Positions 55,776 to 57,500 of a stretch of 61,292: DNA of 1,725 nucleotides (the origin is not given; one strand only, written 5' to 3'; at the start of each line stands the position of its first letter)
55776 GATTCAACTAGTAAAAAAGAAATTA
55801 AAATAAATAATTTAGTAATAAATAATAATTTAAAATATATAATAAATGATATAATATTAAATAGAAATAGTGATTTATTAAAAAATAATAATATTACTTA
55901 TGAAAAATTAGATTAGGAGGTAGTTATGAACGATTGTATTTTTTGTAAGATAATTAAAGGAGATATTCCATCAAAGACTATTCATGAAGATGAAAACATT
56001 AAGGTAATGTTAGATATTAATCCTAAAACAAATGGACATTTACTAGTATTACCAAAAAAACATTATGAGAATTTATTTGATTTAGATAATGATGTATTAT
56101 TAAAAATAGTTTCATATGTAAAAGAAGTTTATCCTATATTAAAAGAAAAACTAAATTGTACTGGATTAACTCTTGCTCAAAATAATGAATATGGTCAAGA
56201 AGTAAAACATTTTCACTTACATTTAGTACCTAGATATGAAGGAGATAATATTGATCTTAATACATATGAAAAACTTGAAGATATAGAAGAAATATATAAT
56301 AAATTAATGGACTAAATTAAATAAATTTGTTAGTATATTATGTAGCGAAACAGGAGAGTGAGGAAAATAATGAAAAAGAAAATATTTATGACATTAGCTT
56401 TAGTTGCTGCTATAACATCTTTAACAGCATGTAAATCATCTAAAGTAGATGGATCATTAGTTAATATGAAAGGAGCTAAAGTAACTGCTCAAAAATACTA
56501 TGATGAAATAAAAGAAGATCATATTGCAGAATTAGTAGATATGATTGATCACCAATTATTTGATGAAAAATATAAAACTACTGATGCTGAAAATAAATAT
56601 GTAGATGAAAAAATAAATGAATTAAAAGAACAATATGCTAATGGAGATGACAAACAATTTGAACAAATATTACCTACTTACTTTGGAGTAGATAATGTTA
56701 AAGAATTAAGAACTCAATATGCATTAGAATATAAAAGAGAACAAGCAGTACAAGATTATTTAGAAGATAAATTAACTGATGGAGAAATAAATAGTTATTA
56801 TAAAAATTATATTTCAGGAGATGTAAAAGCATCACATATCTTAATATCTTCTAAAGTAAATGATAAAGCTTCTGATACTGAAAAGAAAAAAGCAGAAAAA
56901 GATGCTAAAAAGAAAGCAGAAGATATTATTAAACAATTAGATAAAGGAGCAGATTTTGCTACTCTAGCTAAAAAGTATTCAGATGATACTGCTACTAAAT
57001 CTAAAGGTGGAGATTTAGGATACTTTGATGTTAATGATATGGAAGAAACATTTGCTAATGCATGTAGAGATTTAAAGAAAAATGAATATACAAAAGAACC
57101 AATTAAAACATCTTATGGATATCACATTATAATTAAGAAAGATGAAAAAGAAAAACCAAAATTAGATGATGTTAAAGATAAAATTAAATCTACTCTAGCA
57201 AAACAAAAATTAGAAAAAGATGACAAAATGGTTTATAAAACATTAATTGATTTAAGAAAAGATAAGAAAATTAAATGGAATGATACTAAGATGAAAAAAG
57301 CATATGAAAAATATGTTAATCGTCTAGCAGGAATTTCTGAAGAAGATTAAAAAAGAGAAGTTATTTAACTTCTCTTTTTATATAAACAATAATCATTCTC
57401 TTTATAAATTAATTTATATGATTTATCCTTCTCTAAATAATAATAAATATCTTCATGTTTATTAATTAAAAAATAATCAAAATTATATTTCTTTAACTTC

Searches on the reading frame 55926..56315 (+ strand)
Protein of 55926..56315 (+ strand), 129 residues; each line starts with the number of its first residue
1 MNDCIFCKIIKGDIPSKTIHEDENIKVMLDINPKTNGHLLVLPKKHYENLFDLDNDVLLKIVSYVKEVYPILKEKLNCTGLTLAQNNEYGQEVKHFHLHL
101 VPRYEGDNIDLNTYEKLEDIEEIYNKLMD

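Call 9: search_protein_families(library=pfam, proteins=[window:55926-56315:+], max_evalue=0.01)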
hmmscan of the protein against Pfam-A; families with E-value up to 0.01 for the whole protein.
window:55926-56315:+ (129 aa): 3 families
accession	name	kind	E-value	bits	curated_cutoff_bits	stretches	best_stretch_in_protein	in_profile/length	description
PF01230.28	HIT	-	4.1e-21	75.9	21.5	1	12-105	2-97/98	HIT domain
PF11969.13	DcpS_C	-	7e-18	65.6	24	1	4-101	2-100/114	Scavenger mRNA decapping enzyme C-term binding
PF04677.20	CwfJ_C_1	-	0.00029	21.1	21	1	23-102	33-108/122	Protein similar to CwfJ C-terminus 1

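Call 16: find_encoding_contigs(protein=window:55926-56315:+, flank=6000, max_places=10)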
Protein window:55926-56315:+ (129 aa): 4 contigs read that carry it; 4 places shown.
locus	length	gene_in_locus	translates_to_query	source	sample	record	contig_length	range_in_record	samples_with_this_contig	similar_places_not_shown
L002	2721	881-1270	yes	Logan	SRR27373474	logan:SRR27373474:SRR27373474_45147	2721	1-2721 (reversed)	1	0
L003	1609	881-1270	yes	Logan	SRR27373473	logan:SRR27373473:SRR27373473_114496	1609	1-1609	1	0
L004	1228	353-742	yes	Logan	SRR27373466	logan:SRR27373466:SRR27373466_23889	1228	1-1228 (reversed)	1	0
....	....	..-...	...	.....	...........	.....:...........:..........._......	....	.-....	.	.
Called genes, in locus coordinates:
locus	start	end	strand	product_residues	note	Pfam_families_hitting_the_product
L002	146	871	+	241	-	-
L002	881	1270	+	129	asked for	PF11969:DcpS_C, PF01230:HIT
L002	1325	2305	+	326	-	PF13616:Rotamase_3, PF00639:Rotamase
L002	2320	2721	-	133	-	?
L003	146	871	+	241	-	-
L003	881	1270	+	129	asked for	PF11969:DcpS_C, PF01230:HIT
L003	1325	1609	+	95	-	?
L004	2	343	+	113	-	?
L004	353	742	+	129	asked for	PF11969:DcpS_C, PF01230:HIT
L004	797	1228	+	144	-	?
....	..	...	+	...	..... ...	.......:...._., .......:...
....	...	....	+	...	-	?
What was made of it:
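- Tried and rejected: Look-ups of a neighbouring gene found four more contigs of the species, but they stop within the first ~40 nt of the pilin gene, well short of the TGA (call 16).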

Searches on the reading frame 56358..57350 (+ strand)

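Call 9: search_protein_families(library=pfam, proteins=[window:56358-57350:+], max_evalue=0.01)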
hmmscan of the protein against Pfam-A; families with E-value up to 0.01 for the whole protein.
window:56358-57350:+ (330 aa): 2 families
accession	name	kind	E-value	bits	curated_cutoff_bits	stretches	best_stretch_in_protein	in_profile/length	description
PF13616.12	Rotamase_3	-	5.7e-28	98.2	22.5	1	153-259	13-111/116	PPIC-type PPIASE domain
PF00639.27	Rotamase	-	7e-24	85.1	21.7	1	160-258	1-93/97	PPIC-type PPIASE domain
